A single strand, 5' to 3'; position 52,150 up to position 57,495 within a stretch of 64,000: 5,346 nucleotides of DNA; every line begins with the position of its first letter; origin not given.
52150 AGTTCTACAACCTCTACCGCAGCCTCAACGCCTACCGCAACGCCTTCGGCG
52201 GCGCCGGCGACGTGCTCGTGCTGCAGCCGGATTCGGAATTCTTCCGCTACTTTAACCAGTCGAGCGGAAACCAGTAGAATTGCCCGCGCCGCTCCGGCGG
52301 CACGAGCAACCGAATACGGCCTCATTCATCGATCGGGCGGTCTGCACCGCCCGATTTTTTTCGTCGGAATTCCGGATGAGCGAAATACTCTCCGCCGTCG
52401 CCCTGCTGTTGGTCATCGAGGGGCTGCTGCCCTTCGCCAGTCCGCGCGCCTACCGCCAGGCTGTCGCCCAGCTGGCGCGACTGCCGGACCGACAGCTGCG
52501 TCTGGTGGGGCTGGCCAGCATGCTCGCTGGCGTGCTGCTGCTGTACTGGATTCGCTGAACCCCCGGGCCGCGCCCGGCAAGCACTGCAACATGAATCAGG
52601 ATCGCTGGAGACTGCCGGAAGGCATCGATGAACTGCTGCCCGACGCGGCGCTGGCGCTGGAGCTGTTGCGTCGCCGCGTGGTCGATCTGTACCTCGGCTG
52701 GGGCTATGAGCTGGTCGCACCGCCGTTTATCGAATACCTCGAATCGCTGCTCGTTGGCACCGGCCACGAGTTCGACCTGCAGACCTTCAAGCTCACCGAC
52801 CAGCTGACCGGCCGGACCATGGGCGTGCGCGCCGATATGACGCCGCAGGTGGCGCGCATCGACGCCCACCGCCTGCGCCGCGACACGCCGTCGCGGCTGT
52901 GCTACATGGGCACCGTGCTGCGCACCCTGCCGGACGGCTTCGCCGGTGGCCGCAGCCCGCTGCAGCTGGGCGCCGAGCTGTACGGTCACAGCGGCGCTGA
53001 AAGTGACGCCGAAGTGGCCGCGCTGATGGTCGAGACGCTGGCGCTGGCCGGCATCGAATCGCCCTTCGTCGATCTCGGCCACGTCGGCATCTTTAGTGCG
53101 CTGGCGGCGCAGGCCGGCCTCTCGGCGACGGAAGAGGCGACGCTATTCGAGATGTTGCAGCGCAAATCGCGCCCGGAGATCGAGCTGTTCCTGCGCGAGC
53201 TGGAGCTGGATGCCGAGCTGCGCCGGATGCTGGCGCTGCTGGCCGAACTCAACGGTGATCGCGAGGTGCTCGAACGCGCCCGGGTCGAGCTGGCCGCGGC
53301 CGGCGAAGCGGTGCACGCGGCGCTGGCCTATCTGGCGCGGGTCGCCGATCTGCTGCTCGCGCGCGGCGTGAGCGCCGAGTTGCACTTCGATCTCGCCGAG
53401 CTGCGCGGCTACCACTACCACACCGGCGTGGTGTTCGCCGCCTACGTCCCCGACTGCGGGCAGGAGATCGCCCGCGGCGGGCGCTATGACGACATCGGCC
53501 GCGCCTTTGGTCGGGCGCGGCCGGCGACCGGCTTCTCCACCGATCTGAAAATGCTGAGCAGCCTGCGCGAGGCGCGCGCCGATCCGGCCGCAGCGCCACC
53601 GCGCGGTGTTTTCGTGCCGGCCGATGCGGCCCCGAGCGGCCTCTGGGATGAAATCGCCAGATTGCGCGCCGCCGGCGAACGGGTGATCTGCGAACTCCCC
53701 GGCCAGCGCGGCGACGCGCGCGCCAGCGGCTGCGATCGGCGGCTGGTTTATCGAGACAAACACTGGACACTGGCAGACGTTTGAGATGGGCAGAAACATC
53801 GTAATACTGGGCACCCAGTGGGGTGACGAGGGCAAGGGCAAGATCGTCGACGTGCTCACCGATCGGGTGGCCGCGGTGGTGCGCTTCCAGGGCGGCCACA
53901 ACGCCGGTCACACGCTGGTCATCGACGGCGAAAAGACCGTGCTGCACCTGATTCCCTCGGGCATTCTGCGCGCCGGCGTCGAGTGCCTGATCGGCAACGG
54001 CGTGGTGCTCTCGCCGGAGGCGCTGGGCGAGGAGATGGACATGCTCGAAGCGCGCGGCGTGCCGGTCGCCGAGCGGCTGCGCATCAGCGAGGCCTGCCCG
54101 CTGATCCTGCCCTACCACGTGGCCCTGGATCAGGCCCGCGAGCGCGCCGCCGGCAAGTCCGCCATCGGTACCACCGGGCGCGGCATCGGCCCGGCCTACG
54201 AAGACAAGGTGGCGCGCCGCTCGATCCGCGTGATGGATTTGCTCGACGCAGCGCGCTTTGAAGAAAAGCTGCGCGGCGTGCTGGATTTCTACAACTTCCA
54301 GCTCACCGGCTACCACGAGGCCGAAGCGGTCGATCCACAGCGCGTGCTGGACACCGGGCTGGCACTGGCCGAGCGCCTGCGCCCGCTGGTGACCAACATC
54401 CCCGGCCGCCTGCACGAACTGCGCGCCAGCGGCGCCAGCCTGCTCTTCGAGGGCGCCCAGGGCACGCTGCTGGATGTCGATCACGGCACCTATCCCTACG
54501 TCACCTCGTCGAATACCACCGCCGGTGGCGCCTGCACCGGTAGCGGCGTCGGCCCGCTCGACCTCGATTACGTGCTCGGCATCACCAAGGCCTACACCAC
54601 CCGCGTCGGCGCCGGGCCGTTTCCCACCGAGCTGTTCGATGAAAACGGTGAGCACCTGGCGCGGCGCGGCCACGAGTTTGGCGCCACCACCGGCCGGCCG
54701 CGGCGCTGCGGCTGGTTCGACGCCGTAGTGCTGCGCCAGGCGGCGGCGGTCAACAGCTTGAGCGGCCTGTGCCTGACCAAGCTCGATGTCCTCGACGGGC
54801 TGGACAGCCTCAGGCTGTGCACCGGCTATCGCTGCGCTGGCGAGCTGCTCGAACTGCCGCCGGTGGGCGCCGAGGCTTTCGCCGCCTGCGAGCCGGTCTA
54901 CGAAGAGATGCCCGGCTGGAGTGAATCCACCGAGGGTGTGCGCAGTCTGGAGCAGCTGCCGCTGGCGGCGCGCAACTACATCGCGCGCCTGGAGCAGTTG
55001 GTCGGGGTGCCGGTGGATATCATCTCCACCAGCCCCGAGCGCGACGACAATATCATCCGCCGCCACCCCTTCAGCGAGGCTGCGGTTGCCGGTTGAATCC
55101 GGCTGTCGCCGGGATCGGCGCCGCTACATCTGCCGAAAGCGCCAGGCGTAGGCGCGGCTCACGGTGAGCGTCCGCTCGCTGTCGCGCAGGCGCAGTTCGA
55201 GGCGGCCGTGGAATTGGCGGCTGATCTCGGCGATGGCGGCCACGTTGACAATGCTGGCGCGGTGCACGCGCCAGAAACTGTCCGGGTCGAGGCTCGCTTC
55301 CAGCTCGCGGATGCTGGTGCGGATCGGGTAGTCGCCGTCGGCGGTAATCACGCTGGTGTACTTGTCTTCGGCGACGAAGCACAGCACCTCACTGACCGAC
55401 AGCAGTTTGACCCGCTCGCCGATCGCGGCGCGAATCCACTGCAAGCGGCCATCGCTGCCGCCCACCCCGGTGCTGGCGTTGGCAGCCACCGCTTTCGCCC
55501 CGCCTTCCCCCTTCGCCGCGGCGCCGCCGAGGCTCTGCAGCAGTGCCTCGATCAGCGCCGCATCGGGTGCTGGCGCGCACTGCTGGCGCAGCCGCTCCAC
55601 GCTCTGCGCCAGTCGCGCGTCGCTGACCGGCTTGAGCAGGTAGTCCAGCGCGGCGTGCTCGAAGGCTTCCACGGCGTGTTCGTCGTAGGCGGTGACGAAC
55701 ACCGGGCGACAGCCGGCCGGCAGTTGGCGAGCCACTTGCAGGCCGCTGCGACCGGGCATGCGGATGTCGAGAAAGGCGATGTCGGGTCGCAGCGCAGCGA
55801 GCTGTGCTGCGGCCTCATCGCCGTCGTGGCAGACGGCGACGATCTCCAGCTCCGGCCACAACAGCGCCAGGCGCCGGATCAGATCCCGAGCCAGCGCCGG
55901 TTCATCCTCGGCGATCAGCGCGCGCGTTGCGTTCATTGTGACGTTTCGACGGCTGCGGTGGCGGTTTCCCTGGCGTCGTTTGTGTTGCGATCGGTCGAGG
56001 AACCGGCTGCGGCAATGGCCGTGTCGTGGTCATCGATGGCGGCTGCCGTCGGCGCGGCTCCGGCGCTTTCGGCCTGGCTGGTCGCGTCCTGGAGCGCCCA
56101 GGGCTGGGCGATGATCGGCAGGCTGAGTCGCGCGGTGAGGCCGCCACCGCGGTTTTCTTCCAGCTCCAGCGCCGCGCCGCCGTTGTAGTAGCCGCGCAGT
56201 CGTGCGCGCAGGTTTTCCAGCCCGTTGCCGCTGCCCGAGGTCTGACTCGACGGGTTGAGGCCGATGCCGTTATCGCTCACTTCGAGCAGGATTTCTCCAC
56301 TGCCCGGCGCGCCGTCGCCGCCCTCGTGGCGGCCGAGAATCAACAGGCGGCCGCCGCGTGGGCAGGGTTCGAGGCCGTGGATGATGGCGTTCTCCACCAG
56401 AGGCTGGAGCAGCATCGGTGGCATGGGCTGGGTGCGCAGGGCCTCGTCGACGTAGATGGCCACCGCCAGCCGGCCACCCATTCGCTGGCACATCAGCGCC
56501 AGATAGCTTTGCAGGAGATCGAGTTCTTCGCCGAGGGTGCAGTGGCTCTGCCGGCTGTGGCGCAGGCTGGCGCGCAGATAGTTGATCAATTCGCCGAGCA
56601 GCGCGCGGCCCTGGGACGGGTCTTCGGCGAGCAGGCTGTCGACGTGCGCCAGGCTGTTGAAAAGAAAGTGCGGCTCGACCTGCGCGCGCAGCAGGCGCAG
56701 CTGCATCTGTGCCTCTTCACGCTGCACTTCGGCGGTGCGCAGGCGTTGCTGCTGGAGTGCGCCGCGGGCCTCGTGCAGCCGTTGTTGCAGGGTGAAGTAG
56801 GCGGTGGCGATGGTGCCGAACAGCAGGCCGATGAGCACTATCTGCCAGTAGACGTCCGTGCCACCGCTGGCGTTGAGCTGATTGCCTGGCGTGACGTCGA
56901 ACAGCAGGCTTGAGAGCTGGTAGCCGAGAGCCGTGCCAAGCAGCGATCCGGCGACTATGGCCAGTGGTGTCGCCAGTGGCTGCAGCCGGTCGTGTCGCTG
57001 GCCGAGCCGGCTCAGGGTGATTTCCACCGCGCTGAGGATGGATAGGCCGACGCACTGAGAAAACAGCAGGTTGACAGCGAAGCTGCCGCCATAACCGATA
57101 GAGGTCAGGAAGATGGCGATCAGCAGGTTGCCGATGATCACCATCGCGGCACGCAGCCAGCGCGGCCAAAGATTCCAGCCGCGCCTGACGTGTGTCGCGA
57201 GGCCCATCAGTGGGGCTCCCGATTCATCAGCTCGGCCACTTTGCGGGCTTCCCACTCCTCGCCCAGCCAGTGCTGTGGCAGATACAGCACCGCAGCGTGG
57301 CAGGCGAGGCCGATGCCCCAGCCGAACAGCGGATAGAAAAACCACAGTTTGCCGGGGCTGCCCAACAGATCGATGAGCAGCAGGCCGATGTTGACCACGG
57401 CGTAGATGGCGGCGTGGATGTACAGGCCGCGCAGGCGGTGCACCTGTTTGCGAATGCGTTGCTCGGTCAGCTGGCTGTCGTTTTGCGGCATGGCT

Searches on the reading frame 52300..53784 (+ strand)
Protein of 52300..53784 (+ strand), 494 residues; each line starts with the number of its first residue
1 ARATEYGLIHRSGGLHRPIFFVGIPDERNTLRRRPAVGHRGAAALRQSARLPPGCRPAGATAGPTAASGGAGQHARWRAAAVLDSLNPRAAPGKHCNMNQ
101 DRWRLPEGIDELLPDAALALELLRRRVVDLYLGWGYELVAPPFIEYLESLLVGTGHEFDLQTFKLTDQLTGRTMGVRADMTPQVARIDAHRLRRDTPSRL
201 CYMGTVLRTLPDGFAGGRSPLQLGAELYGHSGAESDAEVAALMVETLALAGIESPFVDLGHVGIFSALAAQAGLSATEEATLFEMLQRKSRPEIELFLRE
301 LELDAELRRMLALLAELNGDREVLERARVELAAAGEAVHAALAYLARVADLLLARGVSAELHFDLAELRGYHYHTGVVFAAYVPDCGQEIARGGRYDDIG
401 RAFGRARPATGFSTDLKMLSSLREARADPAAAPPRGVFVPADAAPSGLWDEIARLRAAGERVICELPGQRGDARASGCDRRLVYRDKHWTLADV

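Call 47: search_protein_families(library=pfam, proteins=[window:52300-53784:+], max_evalue=0.00001)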
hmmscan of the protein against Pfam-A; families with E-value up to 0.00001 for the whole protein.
window:52300-53784:+ (494 aa): 1 family
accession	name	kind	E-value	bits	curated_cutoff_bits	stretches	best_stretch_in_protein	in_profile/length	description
PF13393.11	tRNA-synt_His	-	5.2e-117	390.9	25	1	108-419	1-308/308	Histidyl-tRNA synthetase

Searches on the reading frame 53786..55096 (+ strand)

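Call 33: search_protein_families(library=pfam, proteins=[window:53786-55096:+], max_evalue=0.00001)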
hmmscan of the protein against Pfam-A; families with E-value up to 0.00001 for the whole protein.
window:53786-55096:+ (436 aa): 1 family
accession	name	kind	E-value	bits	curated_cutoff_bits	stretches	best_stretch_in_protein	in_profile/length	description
PF00709.27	Adenylsucc_synt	-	3.4e-180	599.7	27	1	6-423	1-416/416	Adenylosuccinate synthetase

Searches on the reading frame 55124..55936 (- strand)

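Call 47: search_protein_families(library=pfam, proteins=[window:55124-55936:-], max_evalue=0.00001)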
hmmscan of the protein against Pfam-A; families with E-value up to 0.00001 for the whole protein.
window:55124-55936:- (270 aa): 2 families
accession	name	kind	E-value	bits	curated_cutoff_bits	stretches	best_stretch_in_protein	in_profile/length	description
PF04397.21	LytTR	-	2.6e-24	85.7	22.6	1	175-269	2-95/98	LytTr DNA-binding domain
PF00072.30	Response_reg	-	5e-17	62.5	30.2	1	7-113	2-110/111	Response regulator receiver domain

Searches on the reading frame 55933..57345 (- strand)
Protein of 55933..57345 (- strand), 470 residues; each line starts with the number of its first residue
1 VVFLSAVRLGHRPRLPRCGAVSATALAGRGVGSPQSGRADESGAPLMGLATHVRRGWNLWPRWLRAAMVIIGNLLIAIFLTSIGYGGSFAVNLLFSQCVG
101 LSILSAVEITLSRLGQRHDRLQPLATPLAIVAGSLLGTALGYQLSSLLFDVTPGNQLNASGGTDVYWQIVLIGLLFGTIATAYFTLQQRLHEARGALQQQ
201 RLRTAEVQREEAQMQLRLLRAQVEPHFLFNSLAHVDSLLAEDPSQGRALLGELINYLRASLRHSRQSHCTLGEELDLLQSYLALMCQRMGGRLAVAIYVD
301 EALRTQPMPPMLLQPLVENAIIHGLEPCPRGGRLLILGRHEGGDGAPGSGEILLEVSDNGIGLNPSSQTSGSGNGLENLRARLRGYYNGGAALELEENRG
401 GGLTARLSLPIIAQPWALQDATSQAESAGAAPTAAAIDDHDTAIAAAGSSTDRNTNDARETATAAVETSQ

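Call 47: search_protein_families(library=pfam, proteins=[window:55933-57345:-], max_evalue=0.00001)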
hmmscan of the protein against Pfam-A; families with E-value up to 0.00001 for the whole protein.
window:55933-57345:- (470 aa): 1 family
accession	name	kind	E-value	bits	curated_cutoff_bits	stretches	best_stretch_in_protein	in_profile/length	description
PF06580.19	His_kinase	-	3.2e-19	69.4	25.2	1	214-293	1-81/81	Histidine kinase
